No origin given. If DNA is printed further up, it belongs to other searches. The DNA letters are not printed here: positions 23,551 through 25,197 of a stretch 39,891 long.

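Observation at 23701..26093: Uncharacterised radical-SAM-like enzyme with a C-x8-C-x2-C motif, coupled to an MqnC/CofH-family radical SAM enzyme next to mqnA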

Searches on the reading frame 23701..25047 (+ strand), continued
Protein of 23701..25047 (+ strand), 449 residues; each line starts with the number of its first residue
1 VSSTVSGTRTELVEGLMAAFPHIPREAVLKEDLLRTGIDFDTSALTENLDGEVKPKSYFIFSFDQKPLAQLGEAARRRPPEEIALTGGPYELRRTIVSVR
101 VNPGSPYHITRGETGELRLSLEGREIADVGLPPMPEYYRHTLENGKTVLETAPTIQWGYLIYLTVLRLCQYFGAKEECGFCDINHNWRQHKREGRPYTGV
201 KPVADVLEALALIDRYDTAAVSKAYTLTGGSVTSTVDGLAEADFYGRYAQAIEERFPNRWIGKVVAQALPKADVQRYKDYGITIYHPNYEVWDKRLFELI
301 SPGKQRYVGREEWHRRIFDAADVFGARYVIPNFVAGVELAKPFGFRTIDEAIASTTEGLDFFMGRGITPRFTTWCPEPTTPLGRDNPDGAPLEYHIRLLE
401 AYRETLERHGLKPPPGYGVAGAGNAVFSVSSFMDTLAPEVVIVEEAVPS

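Call 35: find_encoding_contigs(protein=P0308, flank=8000, max_places=2)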
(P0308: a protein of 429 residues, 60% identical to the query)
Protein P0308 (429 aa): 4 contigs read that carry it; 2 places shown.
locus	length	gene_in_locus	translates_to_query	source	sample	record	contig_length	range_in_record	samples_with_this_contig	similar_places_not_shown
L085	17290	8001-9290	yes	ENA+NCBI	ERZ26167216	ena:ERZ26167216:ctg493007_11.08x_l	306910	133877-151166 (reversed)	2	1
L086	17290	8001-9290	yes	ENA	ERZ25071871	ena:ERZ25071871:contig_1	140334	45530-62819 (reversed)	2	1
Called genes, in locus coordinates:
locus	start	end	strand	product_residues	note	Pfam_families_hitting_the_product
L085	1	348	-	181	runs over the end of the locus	PF01862:PvlArgDC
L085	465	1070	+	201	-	PF10502:Peptidase_S26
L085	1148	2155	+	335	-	PF00988:CPSase_sm_chain, PF00117:GATase, PF07722:Peptidase_C26 (weak)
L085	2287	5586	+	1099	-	PF25596:CPSase_L_D1, PF02786:CPSase_L_D2, PF02787:CPSase_L_D3, PF25596:CPSase_L_D1, PF02222:ATP-grasp (weak), PF02786:CPSase_L_D2, PF15632:ATPgrasp_Ter, PF02142:MGS, +3 more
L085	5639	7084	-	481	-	PF00483:NTP_transferase, PF01128:IspD, PF12804:NTP_transf_3, PF25084:LbH_EIF2B, PF25087:GMPPB_C, PF00132:Hexapep (weak), PF25087:GMPPB_C (weak), PF00132:Hexapep (weak), +1 more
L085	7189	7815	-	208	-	PF13371:TPR_9 (faint), PF14559:TPR_19 (faint), PF07719:TPR_2 (faint), PF13181:TPR_8 (faint), PF13414:TPR_11 (faint), PF13424:TPR_12, PF13432:TPR_16 (weak), PF00515:TPR_1 (weak), +1 more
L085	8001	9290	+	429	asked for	-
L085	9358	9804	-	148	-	PF00588:SpoU_methylase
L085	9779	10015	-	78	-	PF00588:SpoU_methylase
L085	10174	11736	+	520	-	PF00171:Aldedh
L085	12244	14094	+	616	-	PF01558:POR, PF01855:POR_N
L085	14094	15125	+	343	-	PF02775:TPP_enzyme_C, PF12367:PFO_beta_C (faint)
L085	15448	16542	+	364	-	PF00144:Beta-lactamase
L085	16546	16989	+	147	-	-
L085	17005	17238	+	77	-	-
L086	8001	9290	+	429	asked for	-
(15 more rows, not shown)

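Call 36: find_encoding_contigs(protein=P0353, flank=8000, max_places=2)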
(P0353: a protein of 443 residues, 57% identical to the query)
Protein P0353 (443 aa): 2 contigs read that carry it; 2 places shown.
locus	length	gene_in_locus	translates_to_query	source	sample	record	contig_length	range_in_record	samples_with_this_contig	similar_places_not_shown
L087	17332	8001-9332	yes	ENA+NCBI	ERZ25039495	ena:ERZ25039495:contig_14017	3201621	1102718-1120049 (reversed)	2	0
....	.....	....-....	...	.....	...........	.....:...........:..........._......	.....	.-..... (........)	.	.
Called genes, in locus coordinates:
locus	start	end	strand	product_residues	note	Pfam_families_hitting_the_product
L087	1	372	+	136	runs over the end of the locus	-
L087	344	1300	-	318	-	PF00892:EamA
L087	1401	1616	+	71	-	-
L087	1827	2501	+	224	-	PF12867:DinB_2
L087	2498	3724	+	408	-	PF01979:Amidohydro_1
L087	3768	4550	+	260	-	PF01738:DLH, PF12146:Hydrolase_4 (faint), PF00326:Peptidase_S9 (faint)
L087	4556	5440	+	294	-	PF01040:UbiA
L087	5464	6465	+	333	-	PF00793:DAHP_synth_1, PF03102:NeuB (weak)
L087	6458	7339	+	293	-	PF02621:VitK2_biosynth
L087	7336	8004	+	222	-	PF01048:PNP_UDP_1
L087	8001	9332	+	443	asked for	-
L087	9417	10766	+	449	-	PF00275:EPSP_synthase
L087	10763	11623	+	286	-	PF08501:Shikimate_dh_N, PF18317:SDH_C (weak)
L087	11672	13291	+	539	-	PF01202:SKI, PF13671:AAA_33 (faint), PF00465:Fe-ADH (faint), PF13685:Fe-ADH_2 (weak), PF01761:DHQ_synthase, PF24621:DHQS_C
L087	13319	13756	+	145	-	PF01220:DHquinase_II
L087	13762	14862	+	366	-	PF01264:Chorismate_synt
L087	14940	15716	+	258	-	PF03141:Methyltransf_29 (weak), PF13489:Methyltransf_23, PF01209:Ubie_methyltran, PF02353:CMAS (weak), PF13847:Methyltransf_31, PF08241:Methyltransf_11, PF08242:Methyltransf_12, PF13649:Methyltransf_25, +1 more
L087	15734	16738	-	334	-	PF01118:Semialdhyde_dh, PF02774:Semialdhyde_dhC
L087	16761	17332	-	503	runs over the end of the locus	PF14344:DUF4397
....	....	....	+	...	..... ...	-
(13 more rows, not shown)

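Call 41: find_related_loci(query=A5, collection=metagenome_contigs, flank=10000)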
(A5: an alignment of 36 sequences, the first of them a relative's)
Query A5 (443 aa) in metagenome_contigs; peptide patterns used: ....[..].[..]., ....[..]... (x = any residue, [..] = any of these).
600 stretches matched a pattern (row limit reached: there are more); 514 encode a relative of the query (tblastn E <= 1e-3); the best 80 are kept; 80 distinct loci.
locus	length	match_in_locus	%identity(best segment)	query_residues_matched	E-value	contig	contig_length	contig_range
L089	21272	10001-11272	79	12-435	0e+0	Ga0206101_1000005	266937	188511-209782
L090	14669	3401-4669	75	9-431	0e+0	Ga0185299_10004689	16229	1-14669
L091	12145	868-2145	75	9-434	0e+0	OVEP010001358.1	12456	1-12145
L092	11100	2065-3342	75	9-434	0e+0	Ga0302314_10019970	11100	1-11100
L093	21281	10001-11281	72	4-431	0e+0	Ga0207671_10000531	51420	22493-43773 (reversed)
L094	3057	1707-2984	59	7-430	0e+0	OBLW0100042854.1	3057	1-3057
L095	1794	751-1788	72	4-350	0e+0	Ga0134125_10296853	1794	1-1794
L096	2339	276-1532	58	12-429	0e+0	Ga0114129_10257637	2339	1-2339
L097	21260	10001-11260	59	12-429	4e-174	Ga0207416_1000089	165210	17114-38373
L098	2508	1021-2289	58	8-429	0e+0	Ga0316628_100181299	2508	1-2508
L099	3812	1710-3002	58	13-438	0e+0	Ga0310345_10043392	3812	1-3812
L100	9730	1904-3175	58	12-429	6e-173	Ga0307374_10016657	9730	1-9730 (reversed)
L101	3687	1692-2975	59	5-430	2e-180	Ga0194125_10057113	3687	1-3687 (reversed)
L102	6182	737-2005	57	9-429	7e-174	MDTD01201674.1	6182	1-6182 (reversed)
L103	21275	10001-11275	59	10-429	8e-172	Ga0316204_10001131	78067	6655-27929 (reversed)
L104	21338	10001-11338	57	1-443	3e-176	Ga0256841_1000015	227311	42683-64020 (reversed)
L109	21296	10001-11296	58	5-429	4e-175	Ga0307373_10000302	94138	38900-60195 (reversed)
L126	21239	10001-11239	59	17-429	9e-169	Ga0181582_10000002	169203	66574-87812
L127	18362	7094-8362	58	9-429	2e-168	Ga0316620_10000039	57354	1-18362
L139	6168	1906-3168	56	9-429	4e-168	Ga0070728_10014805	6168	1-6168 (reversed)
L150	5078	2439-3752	55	2-429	5e-169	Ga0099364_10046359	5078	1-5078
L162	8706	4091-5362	55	12-429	3e-164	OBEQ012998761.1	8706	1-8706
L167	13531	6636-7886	55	13-429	4e-164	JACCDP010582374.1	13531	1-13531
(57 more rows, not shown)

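Call 42: predict_structure(alignment_id=A4)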
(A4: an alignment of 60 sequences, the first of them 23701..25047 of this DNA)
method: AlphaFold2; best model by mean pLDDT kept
length: 449 residues; sequences in the alignment: 60
mean_pLDDT: 90.5   pTM: 0.91
mean pLDDT of the five models: 90.5, 86.1, 85.8, 85.2, 83.6
residues with pLDDT >= 90: 337; 70-90: 84; 50-70: 15; < 50: 13
segments of 3 or more residues with pLDDT < 50: 1-5, 442-449
pLDDT, mean of each block of 10 residues (from residue 1): 61 98 98 95 76 77 73 77 96 96 94 93 97 92 93 92 92 87 82 77 97 95 94 91 97 97 95 98 95 96 94 98 98 95 97 98 97 88 91 98 97 92 94 88 43
secondary structure, 60 per line:
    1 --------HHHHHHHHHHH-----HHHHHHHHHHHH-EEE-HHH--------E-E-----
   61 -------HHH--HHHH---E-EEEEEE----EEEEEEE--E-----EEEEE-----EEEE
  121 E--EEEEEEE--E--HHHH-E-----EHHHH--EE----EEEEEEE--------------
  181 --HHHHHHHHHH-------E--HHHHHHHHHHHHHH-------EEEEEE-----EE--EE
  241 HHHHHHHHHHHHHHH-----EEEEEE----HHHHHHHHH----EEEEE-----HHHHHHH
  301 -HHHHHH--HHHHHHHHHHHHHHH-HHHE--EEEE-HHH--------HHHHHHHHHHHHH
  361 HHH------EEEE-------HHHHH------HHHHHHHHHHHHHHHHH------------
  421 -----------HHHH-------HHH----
elements in order: H9-19 H25-36 E38-40 H73-76 E82-87 E92-98 E107-111 E117-121 E124-130 H136-139 H148-151 E160-166 H183-192 H203-216 E224-229 H241-255 E261-266 H271-279 E284-288 H294-300 H302-307 H310-324 E332-335 H348-363 E370-373 H381-385 H392-408 H432-435
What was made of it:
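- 23701..25050 (+): Gene 1: variant radical-SAM protein (449 aa), NCBIfam NF045502 family. AF2 model pLDDT 90.5, pTM 0.91 (call 42).
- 24205..24243 (+): C169-x8-C178-x2-C181, predicted [4Fe-4S] ligands in the loop after barrel strand beta1 (residues 160-166). Position relative to beta1/alpha1 from the model (call 42).
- On Radical SAM superfamily (protein 1): C169, C178 and C181 follow beta1 (160-166) in the model (call 42). Six beta-alpha units lie between residues 160 and 408 (call 42).
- Confident AF2 model with a b1-loop(Cys3)-a1 ... b6 topology (call 42).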

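Call 46: fold_search(model_id=the predicted structure, library=pdb)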
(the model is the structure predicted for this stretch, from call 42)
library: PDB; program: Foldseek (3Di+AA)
matches with E <= 10: 1822; with E <= 0.001: 65
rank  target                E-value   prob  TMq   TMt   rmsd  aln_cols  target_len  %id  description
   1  7mjx_A                3.3e-07  1.00  0.37  0.37   5.0       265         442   17  MiaB in the complex with 5'-deoxyadenosine, methionine and RNA (released 2021-09-15)
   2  5fep                  8.1e-07  1.00  0.41  0.52   6.0       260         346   13  HydE from T. maritima in complex with (2R,4R)-MeTDA (released 2016-04-06)
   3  7o1t                  9.2e-07  1.00  0.41  0.51   3.5       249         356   12  Fe(CO)2CNCl species bound [HydE from T. Maritima (released 2021-05-26)
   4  7o1o                  1.0e-06  1.00  0.41  0.51   3.4       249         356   13  Complex-B bound [FeFe]-hydrogenase maturase HydE fromT. Maritima (Auxiliary cluster deleted variant) (released 2021-05-26)
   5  7o1p                  1.2e-06  1.00  0.41  0.53   3.7       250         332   13  [FeFe]-hydrogenase maturase HydE from T. Maritima (C-ter stretch absent) (released 2021-05-26)
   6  3ciw                  1.2e-06  1.00  0.40  0.51   3.9       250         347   12  X-RAY structure of the [FeFe]-hydrogenase maturase HydE from thermotoga maritima (released 2008-04-08)
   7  8qmk                  1.2e-06  1.00  0.41  0.50   3.6       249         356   12  Enzymatically-produced complex-B bound TmHydE structure (released 2023-11-22)
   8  5ff2                  1.4e-06  1.00  0.41  0.52   3.3       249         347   14  HydE from T. maritima in complex with (2R,4R)-TDA (released 2016-04-06)
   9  3iiz                  1.5e-06  1.00  0.41  0.52   3.4       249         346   12  X-ray structure of the FeFe-hydrogenase maturase HydE from T. maritima in complex with S-adenosyl-L-methionine (released 2009-09-22)
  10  5few                  1.5e-06  1.00  0.41  0.52   5.9       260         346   13  HydE from T. maritima in complex with S-adenosyl-L-cysteine (final product) (released 2016-04-06)
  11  7mjz                  1.7e-06  1.00  0.36  0.37   5.6       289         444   16  The structure of MiaB with pentasulfide bridge (released 2021-09-15)
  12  7mjv_A                1.8e-06  1.00  0.38  0.38   4.9       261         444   16  MiaB in the complex with s-adenosylmethionine and RNA (released 2021-09-15)
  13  7mjw_A                1.9e-06  1.00  0.37  0.38   5.0       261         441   16  Methylated MiaB in the complex with 5'-deoxyadenosine, methionine and RNA (released 2021-09-15)
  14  3cix                  2.9e-06  1.00  0.40  0.51   4.0       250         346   12  X-RAY structure of the [FeFe]-hydrogenase maturase HydE from thermotoga maritima in complex with thiocyanate (released 2008-04-08)
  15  1r30_A                4.1e-06  1.00  0.39  0.54   4.0       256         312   14  The Crystal Structure of Biotin Synthase, an S-Adenosylmethionine-Dependent Radical Enzyme (released 2004-01-13)
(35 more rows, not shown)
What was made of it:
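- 23701..25050 (+): Foldseek best hits are all radical-SAM cores (call 46).
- On Radical SAM superfamily (protein 1): The Foldseek hits listed at E below 1e-4 are essentially all radical-SAM enzymes (call 46).
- Closest known: HydE / BioB / ThiH / MiaB radical-SAM cores. Same: Closest solved folds: about 250-265 aligned columns, TM-score 0.5-0.54 on the target for HydE and BioB, E 3e-7 to 1e-5 (call 46).
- The Foldseek hits listed are essentially all radical-SAM enzymes, from E 3e-7 (MiaB, HydE, BioB, ThiH, PylB, viperin, MoaA) (call 46). The best structural match is the tRNA methylthiotransferase MiaB (call 46). The MiaB match is to the shared core at 17% identity, on a par with HydE and BioB (call 46).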

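Call 51: search_solved_structures(query=L087:6458-7336:+, max_evalue=0.01)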
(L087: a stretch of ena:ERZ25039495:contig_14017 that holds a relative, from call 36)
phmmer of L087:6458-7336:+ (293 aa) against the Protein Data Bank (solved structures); distinct sequences matched with E-value up to 0.01: 9.
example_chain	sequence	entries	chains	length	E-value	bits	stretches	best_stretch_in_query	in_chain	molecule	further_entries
1zbm_A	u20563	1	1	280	1.8e-53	185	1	14-285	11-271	hypothetical protein AF1704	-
2czl_A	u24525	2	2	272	5.6e-50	173.6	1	14-283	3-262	hypothetical protein TTHA1568 | Menaquinone biosynthetic enzyme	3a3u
7an8_A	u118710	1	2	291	8.9e-06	28.6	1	44-204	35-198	Chorismate dehydratase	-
7an6_A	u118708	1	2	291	9.8e-06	28.4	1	44-204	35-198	Chorismate dehydratase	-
7ywc_A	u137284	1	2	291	9.9e-06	28.4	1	44-204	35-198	Chorismate dehydratase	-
7an7_A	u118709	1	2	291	9.9e-06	28.4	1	44-204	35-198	Chorismate dehydratase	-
7ahr_A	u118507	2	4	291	1e-05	28.4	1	44-204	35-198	Chorismate dehydratase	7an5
2nxo_A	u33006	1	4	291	1e-05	28.4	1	44-204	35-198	Hypothetical protein SCO4506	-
7an9_A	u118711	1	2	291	1e-05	28.4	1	44-204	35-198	Chorismate dehydratase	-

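Call 53: search_solved_structures(query=L087:7336-8001:+, max_evalue=0.01)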
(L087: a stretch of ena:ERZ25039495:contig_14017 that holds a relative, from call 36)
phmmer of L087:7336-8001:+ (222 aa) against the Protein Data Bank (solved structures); distinct sequences matched with E-value up to 0.01: 27.
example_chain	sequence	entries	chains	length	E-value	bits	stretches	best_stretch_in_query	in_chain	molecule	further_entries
2h8g_A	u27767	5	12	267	3e-07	33.4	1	28-201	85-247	5'-Methylthioadenosine Nucleosidase | 5'-methylthioadenosine nucleosidases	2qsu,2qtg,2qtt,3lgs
3bsf_A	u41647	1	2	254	3.8e-07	33.1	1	30-200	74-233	At4g34840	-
6po4_A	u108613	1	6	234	1.4e-06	31.3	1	27-210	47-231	5'-methylthioadenosine/S-adenosylhomocysteine nucleosidase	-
4kn5_A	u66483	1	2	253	2.8e-06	30.3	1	28-205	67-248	Methylthioadenosine nucleosidase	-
3bl6_A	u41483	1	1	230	3.7e-06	29.9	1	26-87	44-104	5'-methylthioadenosine nucleosidase/S-adenosylhomocysteine nucleosidase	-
4gmh_A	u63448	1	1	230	3.7e-06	29.9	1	26-87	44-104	5'-methylthioadenosine/S-adenosylhomocysteine nucleosidase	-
4g89_A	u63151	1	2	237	1e-05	28.5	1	27-203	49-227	5'-methylthioadenosine/S-adenosylhomocysteine nucleosidase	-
3dp9_A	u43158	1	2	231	3e-05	26.9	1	30-87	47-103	MTA/SAH nucleosidase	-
4x24_A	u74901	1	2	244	3.1e-05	26.9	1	30-86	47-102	5'-methylthioadenosine/S-adenosylhomocysteine nucleosidase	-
4wkb_A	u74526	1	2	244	3.1e-05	26.9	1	30-86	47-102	5'-methylthioadenosine/S-adenosylhomocysteine nucleosidase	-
3mms_A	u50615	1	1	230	5.9e-05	26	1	26-170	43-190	5'-methylthioadenosine / S-adenosylhomocysteine nucleosidase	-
4qez_B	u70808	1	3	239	8.2e-05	25.5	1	30-88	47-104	5'-methylthioadenosine/S-adenosylhomocysteine nucleosidase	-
4f1w_A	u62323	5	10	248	0.00012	25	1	23-126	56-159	5'-methylthioadenosine/S-adenosylhomocysteine nucleosidase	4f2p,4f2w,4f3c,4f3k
5dk6_A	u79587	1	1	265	0.00016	24.6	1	27-88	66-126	5'-methylthioadenosine/S-adenosylhomocysteine nucleosidase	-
1zos_A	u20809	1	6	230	0.00023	24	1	26-165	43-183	5'-methylthioadenosine / S-adenosylhomocysteine nucleosidase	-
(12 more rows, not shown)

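Call 58: search_protein_families(library=ncbifam, proteins=[L139:815-1897:+, L139:1897-3171:+, L162:3290-4072:+, L162:4079-5401:+, L089:6681-7571:+, L089:7970-8974:+, L089:9308-9946:+, L089:5579-6874:+, L087:7336-8001:+, L087:6458-7336:+], max_evalue=0.00001)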
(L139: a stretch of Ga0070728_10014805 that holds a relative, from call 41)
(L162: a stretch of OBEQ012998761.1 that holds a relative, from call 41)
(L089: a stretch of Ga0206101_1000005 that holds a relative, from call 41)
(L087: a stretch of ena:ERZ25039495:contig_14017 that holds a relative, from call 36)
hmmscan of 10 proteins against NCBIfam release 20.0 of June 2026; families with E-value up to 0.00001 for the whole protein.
L139:815-1897:+ (361 aa): 12 families
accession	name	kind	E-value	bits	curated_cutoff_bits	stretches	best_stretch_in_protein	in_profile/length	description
TIGR03699.1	menaquin_MqnC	equivalog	1.8e-102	342.7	428.1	1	13-346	1-337/342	cyclic dehypoxanthinyl futalosine synthase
NF006277.0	PRK08445.1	equivalog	1.8e-74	250.6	576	1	13-349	2-343/348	dehypoxanthine futalosine cyclase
TIGR03700.1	mena_SCO4494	equivalog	4.5e-70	236.3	434.55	1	5-347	1-347/351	aminofutalosine synthase MqnE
TIGR00423.1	TIGR00423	subfamily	2.6e-66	224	260.25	1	50-347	2-306/310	CofH family radical SAM protein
NF005609.0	PRK07360.1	equivalog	3e-54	184.2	426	1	4-325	10-340/374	7,8-didemethyl-8-hydroxy-5-deazariboflavin synthase subunit CofH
NF006276.0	PRK08444.1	equivalog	5.6e-54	183.5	560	1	6-345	4-344/353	aminofutalosine synthase MqnE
TIGR03551.1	F420_cofH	equivalog_domain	1.2e-47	162.5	374.1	1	19-325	5-317/345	5-amino-6-(D-ribitylamino)uracil--L-tyrosine 4-hydroxyphenyl transferase CofH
NF004580.0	PRK05926.1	equivalog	2.8e-39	135.4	583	1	5-308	18-326/370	hypothetical protein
NF006687.0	PRK09234.1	equivalog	6.1e-37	127.2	1018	1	6-320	483-804/849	bifunctional FO biosynthesis protein CofGH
TIGR03550.1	F420_cofG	equivalog_domain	6.4e-09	35.4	213.35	1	57-307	8-263/322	7,8-didemethyl-8-hydroxy-5-deazariboflavin synthase CofG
TIGR03956.1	rSAM_HydE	equivalog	1.9e-08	33.9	254.6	1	8-134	4-130/340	[FeFe] hydrogenase H-cluster radical SAM maturase HydE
NF004884.0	PRK06245.1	equivalog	1.6e-07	30.5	209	0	45-96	7-56/340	7,8-didemethyl-8-hydroxy-5-deazariboflavin synthase subunit CofG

L139:1897-3171:+ (425 aa): 2 families
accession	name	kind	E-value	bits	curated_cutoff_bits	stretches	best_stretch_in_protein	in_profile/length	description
NF045502.1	variant_rSAM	domain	2.3e-50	171.5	125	1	24-389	7-350/357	radical SAM protein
TIGR04043.1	rSAM_MSMEG_0568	hypoth_equivalog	5.1e-07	29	303.7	1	95-322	48-266/354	MSMEG_0568 family radical SAM protein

L162:3290-4072:+ (261 aa): 0 families

L162:4079-5401:+ (441 aa): 2 families
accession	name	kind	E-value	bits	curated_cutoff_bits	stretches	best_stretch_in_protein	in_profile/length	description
NF045502.1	variant_rSAM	domain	6.4e-54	183.3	125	1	22-400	7-357/357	radical SAM protein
TIGR04043.1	rSAM_MSMEG_0568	hypoth_equivalog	4.2e-08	32.5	303.7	1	92-323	45-265/354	MSMEG_0568 family radical SAM protein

L089:6681-7571:+ (297 aa): 6 families
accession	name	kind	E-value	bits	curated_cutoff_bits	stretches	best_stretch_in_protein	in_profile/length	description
TIGR00560.1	pgsA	equivalog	9.4e-35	120.8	109.1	1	95-283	2-179/183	CDP-diacylglycerol--glycerol-3-phosphate 3-phosphatidyltransferase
NF053678.1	ClpnSynClsA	equivalog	5e-21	75.7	240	1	95-215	4-123/180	cardiolipin synthase ClsA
NF008090.0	PRK10832.1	equivalog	8.5e-20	71.6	304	1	94-257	3-167/182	CDP-diacylglycerol--glycerol-3-phosphate 3-phosphatidyltransferase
NF040950.1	archin_ph_syn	equivalog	2.2e-09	37.5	180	1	97-279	26-186/191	archaetidylinositol phosphate synthase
TIGR00473.1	pssA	equivalog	5e-07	30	107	1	124-189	21-86/153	CDP-diacylglycerol--serine O-phosphatidyltransferase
TIGR04217.1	archae_ser_T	exception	6.1e-06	26.2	200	1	96-197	9-108/221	archaetidylserine synthase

L089:7970-8974:+ (335 aa): 0 families

L089:9308-9946:+ (213 aa): 2 families
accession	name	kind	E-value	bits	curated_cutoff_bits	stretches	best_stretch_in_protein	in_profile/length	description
TIGR03664.1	fut_nucase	equivalog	1e-10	41.7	124.7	1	25-187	37-213/228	futalosine hydrolase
NF004079.0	PRK05584.1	equivalog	1.1e-06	28.4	169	1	27-116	45-135/232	5'-methylthioadenosine/adenosylhomocysteine nucleosidase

L089:5579-6874:+ (432 aa): 0 families

L087:7336-8001:+ (222 aa): 4 families
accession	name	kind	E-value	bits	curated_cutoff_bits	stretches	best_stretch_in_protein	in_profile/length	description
TIGR03664.1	fut_nucase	equivalog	8.7e-16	58.3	124.7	1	16-201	27-223/228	futalosine hydrolase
NF004079.0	PRK05584.1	equivalog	3e-09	36.7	169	1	23-118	40-136/232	5'-methylthioadenosine/adenosylhomocysteine nucleosidase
NF006087.0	PRK08236.1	equivalog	5.6e-08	32.7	213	1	5-205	8-214/219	futalosine hydrolase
TIGR01704.1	MTA_SAH-Nsdase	equivalog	4e-06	26.5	73.8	1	24-87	40-102/229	5'-methylthioadenosine/S-adenosylhomocysteine nucleosidase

L087:6458-7336:+ (293 aa): 0 families
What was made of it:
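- Closest known: MqnC, cyclic dehypoxanthinyl futalosine synthase. Different: The L139 orthologue is also sub-threshold (342.7) (call 58).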
